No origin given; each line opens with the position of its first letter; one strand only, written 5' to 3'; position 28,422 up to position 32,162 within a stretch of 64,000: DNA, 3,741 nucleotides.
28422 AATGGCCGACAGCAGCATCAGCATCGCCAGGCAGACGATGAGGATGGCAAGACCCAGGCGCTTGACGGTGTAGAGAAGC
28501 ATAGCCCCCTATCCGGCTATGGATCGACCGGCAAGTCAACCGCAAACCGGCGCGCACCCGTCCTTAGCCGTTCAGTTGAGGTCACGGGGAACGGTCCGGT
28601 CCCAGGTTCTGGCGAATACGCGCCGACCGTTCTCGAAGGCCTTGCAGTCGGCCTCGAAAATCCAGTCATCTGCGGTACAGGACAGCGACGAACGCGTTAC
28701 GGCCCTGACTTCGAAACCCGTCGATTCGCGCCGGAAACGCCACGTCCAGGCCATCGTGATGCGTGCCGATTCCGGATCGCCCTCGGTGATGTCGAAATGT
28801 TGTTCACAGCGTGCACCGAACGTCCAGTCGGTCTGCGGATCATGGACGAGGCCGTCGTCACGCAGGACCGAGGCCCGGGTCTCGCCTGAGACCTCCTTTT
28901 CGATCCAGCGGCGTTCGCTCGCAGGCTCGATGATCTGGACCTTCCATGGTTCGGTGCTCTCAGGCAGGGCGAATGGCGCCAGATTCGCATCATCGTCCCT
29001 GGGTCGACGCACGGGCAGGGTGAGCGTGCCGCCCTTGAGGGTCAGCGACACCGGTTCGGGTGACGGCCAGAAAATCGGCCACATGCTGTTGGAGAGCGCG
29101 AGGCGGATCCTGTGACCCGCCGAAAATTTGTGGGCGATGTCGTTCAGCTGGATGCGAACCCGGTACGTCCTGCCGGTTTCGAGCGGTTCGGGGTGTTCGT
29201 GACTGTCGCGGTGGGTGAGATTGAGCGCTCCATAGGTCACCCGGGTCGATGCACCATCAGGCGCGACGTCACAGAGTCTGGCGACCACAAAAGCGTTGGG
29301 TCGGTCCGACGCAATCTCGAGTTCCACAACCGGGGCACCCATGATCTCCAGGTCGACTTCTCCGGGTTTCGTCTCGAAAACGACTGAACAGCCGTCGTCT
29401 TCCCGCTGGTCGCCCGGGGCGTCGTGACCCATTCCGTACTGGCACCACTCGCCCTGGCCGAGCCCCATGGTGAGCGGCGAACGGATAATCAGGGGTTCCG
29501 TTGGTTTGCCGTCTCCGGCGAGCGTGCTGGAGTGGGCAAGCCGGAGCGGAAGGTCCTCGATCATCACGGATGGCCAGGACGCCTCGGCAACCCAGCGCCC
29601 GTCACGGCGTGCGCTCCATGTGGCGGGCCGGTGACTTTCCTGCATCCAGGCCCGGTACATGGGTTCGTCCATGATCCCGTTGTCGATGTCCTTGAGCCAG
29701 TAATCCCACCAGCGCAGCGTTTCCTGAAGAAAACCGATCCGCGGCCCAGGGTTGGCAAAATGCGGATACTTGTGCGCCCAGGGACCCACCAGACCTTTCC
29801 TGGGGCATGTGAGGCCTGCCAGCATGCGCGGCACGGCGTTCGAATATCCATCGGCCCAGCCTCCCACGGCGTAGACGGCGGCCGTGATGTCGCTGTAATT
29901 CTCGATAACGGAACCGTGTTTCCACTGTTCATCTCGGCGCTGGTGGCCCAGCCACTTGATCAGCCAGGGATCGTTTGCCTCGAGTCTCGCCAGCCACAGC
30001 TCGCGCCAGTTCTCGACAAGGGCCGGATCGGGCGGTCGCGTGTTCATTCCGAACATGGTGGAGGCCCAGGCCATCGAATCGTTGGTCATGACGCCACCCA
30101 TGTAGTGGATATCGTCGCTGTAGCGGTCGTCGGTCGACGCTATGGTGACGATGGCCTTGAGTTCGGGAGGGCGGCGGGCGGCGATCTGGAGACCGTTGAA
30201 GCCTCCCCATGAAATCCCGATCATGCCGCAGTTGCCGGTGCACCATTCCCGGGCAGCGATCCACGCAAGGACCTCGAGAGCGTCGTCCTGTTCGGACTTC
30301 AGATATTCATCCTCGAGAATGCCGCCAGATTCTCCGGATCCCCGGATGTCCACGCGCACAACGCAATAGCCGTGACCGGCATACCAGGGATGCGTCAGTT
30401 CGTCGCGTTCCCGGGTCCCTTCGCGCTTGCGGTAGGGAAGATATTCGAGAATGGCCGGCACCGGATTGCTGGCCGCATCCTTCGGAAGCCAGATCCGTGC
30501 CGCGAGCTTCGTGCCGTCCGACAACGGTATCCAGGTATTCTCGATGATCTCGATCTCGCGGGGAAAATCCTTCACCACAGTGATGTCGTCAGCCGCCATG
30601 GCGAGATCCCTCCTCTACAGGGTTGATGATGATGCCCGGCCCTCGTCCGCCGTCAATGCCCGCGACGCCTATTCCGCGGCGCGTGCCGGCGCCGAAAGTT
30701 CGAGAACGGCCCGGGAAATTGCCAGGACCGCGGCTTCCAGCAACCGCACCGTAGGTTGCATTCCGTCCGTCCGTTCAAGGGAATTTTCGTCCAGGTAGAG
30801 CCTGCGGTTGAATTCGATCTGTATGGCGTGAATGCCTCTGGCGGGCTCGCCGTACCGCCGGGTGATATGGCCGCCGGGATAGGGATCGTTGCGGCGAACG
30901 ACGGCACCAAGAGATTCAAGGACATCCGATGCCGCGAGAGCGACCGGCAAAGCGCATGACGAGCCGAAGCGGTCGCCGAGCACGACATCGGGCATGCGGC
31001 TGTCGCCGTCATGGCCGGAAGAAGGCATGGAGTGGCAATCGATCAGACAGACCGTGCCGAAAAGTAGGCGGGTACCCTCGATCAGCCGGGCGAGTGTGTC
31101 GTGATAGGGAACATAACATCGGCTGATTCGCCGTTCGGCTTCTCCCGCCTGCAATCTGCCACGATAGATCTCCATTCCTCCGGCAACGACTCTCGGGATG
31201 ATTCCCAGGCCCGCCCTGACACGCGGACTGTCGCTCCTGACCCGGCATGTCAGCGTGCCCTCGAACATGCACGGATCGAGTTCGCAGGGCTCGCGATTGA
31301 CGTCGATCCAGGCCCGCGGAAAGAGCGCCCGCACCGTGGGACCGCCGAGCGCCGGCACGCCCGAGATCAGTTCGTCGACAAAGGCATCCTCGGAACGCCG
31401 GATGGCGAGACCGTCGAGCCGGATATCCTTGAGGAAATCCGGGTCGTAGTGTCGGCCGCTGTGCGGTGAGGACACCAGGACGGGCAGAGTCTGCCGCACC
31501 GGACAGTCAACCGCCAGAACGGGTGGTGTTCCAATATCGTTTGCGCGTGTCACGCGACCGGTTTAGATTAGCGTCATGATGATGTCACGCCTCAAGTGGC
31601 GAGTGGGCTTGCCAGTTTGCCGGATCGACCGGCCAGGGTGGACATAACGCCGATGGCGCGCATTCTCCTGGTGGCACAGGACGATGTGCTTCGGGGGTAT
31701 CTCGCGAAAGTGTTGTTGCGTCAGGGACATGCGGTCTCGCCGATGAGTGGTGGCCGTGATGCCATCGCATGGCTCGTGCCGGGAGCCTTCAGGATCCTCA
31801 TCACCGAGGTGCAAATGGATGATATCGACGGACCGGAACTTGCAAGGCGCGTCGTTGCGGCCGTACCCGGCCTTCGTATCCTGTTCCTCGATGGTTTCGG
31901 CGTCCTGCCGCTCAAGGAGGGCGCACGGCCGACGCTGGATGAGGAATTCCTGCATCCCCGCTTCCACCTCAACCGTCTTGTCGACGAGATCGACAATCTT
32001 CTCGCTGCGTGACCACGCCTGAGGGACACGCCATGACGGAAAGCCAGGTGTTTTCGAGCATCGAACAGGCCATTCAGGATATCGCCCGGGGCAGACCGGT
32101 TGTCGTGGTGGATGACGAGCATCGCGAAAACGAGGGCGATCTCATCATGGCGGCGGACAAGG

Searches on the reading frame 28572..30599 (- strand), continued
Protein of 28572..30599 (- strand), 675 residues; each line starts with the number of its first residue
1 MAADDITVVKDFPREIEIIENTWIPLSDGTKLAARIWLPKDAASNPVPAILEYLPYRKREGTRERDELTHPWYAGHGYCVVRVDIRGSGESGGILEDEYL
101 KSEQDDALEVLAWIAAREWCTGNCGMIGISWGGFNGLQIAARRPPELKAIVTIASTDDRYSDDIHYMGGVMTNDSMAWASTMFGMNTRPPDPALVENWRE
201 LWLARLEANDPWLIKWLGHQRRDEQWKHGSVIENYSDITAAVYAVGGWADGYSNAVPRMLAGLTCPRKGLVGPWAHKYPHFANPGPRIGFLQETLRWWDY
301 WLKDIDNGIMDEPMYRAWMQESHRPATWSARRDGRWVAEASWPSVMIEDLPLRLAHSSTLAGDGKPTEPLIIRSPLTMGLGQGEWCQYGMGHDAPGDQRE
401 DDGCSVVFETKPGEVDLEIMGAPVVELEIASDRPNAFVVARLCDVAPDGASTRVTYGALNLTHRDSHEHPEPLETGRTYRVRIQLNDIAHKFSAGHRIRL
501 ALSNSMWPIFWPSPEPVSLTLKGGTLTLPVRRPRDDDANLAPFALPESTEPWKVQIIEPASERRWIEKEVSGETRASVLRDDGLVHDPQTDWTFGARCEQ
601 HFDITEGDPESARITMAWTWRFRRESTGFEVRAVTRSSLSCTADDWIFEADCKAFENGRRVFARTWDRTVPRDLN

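Call 37: get_annotated_region(hit=H25, flank=9000)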
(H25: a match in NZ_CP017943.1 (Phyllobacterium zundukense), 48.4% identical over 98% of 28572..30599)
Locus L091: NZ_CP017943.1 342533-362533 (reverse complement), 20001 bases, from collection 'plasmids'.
description: Phyllobacterium zundukense strain Tri-48 plasmid unnamed2, complete sequence
organism: Phyllobacterium zundukense (NCBI taxid 1867719)
taxonomy: Bacteria; Pseudomonadota; Alphaproteobacteria; Hyphomicrobiales; Phyllobacteriaceae; Phyllobacterium; Phyllobacterium zundukense
host: -; source: Oxytropis triphylla,cell culture,root nodule; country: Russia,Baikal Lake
typing (MOB-suite, as given by PLSDB): conjugative; replicon rep_cluster_471; relaxase MOBQ; mating-pair formation MPF_T
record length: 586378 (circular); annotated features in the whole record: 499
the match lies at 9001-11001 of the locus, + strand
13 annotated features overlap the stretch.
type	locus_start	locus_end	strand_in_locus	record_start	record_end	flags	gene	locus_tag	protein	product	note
CDS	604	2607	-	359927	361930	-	-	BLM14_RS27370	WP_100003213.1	CocE/NonD family hydrolase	GO:0008152 - metabolic process [Evidence IEA]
CDS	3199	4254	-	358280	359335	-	-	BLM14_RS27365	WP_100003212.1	ABC transporter ATP-binding protein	-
CDS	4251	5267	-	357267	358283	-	-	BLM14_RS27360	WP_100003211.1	ABC transporter ATP-binding protein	-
CDS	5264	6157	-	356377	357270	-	-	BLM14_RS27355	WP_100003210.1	ABC transporter permease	-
CDS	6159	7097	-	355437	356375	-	-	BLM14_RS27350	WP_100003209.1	ABC transporter permease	GO:0055085 - transmembrane transport [Evidence IEA]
CDS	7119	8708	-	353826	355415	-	-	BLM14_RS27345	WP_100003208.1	ABC transporter substrate-binding protein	-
CDS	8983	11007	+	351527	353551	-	-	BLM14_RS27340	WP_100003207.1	CocE/NonD family hydrolase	GO:0008152 - metabolic process [Evidence IEA]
CDS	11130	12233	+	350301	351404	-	-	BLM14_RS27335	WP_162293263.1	mandelate racemase/muconate lactonizing enzyme family protein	-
CDS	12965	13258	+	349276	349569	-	-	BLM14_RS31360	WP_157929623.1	AraC family transcriptional regulator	GO:0006355 - regulation of DNA-templated transcription [Evidence IEA]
CDS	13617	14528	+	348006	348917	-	-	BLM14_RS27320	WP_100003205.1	dihydrodipicolinate synthase family protein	-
CDS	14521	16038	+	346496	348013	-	-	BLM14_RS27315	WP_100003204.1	aldehyde dehydrogenase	-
CDS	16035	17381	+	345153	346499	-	-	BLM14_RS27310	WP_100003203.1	FAD-binding oxidoreductase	-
CDS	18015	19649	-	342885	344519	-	-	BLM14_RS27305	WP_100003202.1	NAD(P)/FAD-dependent oxidoreductase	-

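Call 38: get_annotated_region(hit=H26, flank=9000)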
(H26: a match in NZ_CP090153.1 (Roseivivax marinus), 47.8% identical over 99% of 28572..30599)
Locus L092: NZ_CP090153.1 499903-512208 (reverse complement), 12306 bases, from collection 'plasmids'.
description: Roseivivax marinus strain TCYB24 plasmid unnamed1, complete sequence
organism: Roseivivax marinus (NCBI taxid 1379903)
taxonomy: Bacteria; Pseudomonadota; Alphaproteobacteria; Rhodobacterales; Roseobacteraceae; Roseivivax; Roseivivax marinus
host: -; source: Bathymodiolus marisindicus,single cell; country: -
typing (MOB-suite, as given by PLSDB): non-mobilizable
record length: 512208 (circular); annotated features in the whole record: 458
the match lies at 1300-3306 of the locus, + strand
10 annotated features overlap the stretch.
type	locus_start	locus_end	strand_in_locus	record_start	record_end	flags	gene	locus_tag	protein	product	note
CDS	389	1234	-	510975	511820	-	-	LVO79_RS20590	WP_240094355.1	helix-turn-helix transcriptional regulator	-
CDS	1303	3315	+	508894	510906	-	-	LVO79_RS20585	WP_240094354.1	CocE/NonD family hydrolase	GO:0008152 - metabolic process [Evidence IEA]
CDS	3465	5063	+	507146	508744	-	-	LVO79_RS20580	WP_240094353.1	ABC transporter substrate-binding protein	-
CDS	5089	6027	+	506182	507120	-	-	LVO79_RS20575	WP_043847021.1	ABC transporter permease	GO:0055085 - transmembrane transport [Evidence IEA]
CDS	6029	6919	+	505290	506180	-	-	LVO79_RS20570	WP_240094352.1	ABC transporter permease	-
CDS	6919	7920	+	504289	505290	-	-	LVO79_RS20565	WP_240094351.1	ABC transporter ATP-binding protein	-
CDS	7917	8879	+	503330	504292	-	-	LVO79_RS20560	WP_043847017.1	oligopeptide/dipeptide ABC transporter ATP-binding protein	GO:0015833 - peptide transport [Evidence IEA]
CDS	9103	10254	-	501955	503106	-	-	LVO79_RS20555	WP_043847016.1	AI-2E family transporter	GO:1905887 - autoinducer AI-2 transmembrane transport [Evidence IEA]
CDS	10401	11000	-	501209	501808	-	-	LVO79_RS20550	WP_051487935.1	hypothetical protein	-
CDS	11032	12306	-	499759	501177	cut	-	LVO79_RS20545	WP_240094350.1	histidine kinase dimerization/phosphoacceptor domain -containing protein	-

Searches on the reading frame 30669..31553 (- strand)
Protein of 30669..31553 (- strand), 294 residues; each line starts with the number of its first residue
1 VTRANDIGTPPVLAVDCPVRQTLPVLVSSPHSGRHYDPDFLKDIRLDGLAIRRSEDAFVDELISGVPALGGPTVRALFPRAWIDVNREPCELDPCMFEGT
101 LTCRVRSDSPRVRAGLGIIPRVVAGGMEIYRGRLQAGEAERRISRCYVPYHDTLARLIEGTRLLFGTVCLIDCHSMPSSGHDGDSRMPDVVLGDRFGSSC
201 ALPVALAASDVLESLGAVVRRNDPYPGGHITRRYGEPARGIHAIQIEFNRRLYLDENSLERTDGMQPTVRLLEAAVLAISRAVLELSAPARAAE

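Call 4: search_protein_families(library=pfam, proteins=[window:30669-31553:-], max_evalue=0.001)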
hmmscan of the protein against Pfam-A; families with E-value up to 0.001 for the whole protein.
window:30669-31553:- (294 aa): 1 family
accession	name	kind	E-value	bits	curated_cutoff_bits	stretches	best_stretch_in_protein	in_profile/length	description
PF05013.17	FGase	-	7.3e-71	239.2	28.9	1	24-254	2-219/219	N-formylglutamate amidohydrolase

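Call 5: search_protein_families(library=ncbifam, proteins=[window:30669-31553:-], max_evalue=0.001)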
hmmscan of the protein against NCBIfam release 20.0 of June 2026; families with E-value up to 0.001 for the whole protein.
window:30669-31553:- (294 aa): 1 family
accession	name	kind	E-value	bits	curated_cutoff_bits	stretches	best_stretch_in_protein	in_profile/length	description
TIGR02017.1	hutG_amidohyd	equivalog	1.1e-32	113.6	278.75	1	20-258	7-233/263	N-formylglutamate deformylase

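Call 22: search_solved_structures(query=window:30669-31553:-, max_evalue=0.001)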
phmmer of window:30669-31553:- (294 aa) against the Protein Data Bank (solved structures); distinct sequences matched with E-value up to 0.001: 2.
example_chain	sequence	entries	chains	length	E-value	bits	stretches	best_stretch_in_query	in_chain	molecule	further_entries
2q7s_A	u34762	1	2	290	5.2e-44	154.1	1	14-280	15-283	N-formylglutamate amidohydrolase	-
2odf_A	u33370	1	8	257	6.9e-05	25.7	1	131-256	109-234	Hypothetical protein Atu2144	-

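Call 51: search_dna_similar(query=window:30669-31553:-, collection=plasmids, mode=protein, max_rows=12, max_evalue=1e-30)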
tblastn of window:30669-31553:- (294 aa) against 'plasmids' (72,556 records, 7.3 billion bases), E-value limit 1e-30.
Records with a match: 48; places in all: 48; records where one place covers at least 80% of the query: 48.
Best place of each record, by identity: <60% 48.
By first word of the organism name: Agrobacterium 13; Rhizobium 9; Ketogulonicigenium 6; Sinorhizobium 4; Neorhizobium 4; Shinella 3; Caballeronia 2; Methylobacterium 1; Sulfitobacter 1; Sphingomonas 1; and 4 more.
By predicted mobility (MOB-suite, as given by PLSDB): non-mobilizable 23; conjugative 23; mobilizable 2.
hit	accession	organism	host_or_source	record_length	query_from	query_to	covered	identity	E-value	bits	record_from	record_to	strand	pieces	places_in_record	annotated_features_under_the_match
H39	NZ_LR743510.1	Methylobacterium bullatum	-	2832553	4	294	99%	49.1%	3e-72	248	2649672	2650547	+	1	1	none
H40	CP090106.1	Sinorhizobium meliloti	Medicago,Cell culture,Plant nodule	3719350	18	288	92%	50.4%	6e-77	261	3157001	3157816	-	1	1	N-formylglutamate amidohydrolase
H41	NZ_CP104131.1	Sinorhizobium sp. K101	Phaseolus vulgaris,cell ...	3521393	18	288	92%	50.0%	1e-76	261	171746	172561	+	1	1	none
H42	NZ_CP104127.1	Sinorhizobium sp. M103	Phaseolus vulgaris,cell ...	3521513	18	288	92%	50.0%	1e-76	261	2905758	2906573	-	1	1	none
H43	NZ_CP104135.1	Sinorhizobium sp. C101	Phaseolus vulgaris,cell ...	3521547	18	288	92%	50.0%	1e-76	261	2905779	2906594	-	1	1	none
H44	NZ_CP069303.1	Shinella sp. PSBB067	monoisolate,Minnesota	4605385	18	279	89%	49.8%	8e-74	253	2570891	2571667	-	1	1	none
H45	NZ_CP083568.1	Sulfitobacter sp. W027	-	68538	18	287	92%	45.3%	5e-59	210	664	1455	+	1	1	N-formylglutamate amidohydrolase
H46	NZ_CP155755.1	Sphingomonas parapaucimobilis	Chinese cabbage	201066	24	294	92%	39.3%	1e-38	151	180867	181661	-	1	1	N-formylglutamate amidohydrolase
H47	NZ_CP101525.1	Burkholderia arboris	mixed culture,soil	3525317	8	280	93%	36.5%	1e-44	169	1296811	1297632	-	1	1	none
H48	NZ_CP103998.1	Ketogulonicigenium vulgare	Tenebrio molitor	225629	10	265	87%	36.8%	1e-41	160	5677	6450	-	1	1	N-formylglutamate amidohydrolase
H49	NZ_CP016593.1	Ketogulonicigenium vulgare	cell culture,China: Zibo, Shandong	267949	10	265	87%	36.8%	1e-41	160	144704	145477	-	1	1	N-formylglutamate amidohydrolase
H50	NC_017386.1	Ketogulonicigenium vulgare WSH-001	-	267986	10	265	87%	36.8%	1e-41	160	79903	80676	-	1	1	N-formylglutamate amidohydrolase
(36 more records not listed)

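Call 52: get_annotated_region(hit=H40, flank=6000)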
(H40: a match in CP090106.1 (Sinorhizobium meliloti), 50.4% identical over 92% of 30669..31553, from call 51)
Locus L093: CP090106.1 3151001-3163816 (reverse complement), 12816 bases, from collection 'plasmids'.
description: Sinorhizobium meliloti strain Ak57 plasmid pSymB, complete sequence
organism: Sinorhizobium meliloti (NCBI taxid 382)
taxonomy: Bacteria; Pseudomonadota; Alphaproteobacteria; Hyphomicrobiales; Rhizobiaceae; Sinorhizobium; Sinorhizobium meliloti
host: -; source: Medicago,Cell culture,Plant nodule; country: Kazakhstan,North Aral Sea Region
typing (MOB-suite, as given by PLSDB): non-mobilizable
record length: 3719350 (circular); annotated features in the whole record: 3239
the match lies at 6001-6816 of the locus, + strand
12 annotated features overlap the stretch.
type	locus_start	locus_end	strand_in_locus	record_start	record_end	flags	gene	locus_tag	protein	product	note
CDS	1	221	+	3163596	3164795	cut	-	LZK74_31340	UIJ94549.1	sulfite oxidase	-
CDS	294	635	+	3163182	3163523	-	-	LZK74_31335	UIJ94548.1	cytochrome c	-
CDS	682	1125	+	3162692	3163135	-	-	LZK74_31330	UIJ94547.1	pseudoazurin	-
CDS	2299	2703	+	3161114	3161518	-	-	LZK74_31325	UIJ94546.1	GFA family protein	-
CDS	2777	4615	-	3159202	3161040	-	ilvD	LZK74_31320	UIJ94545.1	dihydroxy-acid dehydratase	-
CDS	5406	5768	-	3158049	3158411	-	cpdR1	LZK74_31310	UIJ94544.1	response regulator CpdR1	-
CDS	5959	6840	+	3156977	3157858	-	-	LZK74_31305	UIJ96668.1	N-formylglutamate amidohydrolase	-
CDS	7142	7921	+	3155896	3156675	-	hisN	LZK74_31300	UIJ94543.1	histidinol-phosphatase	-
CDS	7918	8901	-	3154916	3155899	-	-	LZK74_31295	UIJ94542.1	alpha/beta hydrolase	-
CDS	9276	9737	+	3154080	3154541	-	-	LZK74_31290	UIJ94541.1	Hsp20 family protein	-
CDS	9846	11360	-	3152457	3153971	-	-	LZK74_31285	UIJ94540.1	ABC transporter substrate-binding protein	-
CDS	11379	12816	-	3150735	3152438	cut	-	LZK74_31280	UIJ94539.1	ABC transporter ATP-binding protein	-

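Call 53: get_annotated_region(hit=H45, flank=6000)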
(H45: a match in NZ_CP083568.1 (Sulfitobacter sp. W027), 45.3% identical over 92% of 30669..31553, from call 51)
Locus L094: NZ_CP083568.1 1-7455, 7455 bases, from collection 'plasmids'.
description: Sulfitobacter sp. W027 plasmid unnamed4, complete sequence
organism: Sulfitobacter sp. W027 (NCBI taxid 2867025)
taxonomy: Bacteria; Pseudomonadota; Alphaproteobacteria; Rhodobacterales; Roseobacteraceae; Sulfitobacter; Sulfitobacter sp. W027
host: -; source: -; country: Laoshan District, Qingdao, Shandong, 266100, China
typing (MOB-suite, as given by PLSDB): non-mobilizable
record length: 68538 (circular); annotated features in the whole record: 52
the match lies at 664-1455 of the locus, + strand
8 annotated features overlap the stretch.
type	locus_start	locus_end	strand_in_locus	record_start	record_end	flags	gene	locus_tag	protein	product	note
CDS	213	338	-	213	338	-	ykgO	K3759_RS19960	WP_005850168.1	type B 50S ribosomal protein L36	GO:0006412 - translation [Evidence IEA]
CDS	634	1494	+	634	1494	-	-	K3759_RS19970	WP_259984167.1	N-formylglutamate amidohydrolase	-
CDS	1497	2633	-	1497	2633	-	-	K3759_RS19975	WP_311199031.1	DNA polymerase IV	GO:0006281 - DNA repair [Evidence IEA]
CDS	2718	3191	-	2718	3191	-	-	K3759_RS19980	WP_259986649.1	CAP domain-containing protein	-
CDS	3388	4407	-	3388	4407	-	-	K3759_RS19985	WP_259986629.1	replication initiator protein A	-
CDS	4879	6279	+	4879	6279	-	-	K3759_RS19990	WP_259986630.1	AAA family ATPase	-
CDS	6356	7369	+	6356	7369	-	-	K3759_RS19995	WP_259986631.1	ParB N-terminal domain-containing protein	-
CDS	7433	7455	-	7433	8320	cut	rfbA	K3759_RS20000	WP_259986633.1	glucose-1-phosphate thymidylyltransferase RfbA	GO:0019305 - dTDP-rhamnose biosynthetic process [Evidence IEA]; GO:0009243 - O antigen biosynthetic process [Evidence ...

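Call 56: get_annotated_region(hit=H39, flank=5000)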
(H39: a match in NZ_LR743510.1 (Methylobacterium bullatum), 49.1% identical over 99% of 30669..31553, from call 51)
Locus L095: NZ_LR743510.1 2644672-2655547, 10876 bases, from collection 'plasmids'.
description: Methylobacterium bullatum isolate mbul2 plasmid 1
organism: Methylobacterium bullatum (NCBI taxid 570505)
taxonomy: Bacteria; Pseudomonadota; Alphaproteobacteria; Hyphomicrobiales; Methylobacteriaceae; Methylobacterium; Methylobacterium bullatum
host: -; source: -; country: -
typing (MOB-suite, as given by PLSDB): non-mobilizable
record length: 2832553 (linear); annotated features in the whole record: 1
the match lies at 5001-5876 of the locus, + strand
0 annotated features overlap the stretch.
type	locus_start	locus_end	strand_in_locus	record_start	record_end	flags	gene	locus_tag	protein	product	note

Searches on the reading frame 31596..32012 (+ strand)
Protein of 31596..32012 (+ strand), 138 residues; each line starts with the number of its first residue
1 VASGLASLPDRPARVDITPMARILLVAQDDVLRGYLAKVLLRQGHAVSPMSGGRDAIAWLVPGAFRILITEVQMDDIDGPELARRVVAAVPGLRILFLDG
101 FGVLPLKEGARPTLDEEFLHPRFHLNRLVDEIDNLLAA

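Call 31: search_protein_families(library=pfam, proteins=[window:31596-32012:+], max_evalue=0.00001)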
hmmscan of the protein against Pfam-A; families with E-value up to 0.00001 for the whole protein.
window:31596-32012:+ (138 aa): 1 family
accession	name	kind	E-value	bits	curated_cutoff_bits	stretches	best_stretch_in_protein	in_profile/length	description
PF00072.30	Response_reg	-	6e-08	33.3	30.2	1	23-130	1-108/111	Response regulator receiver domain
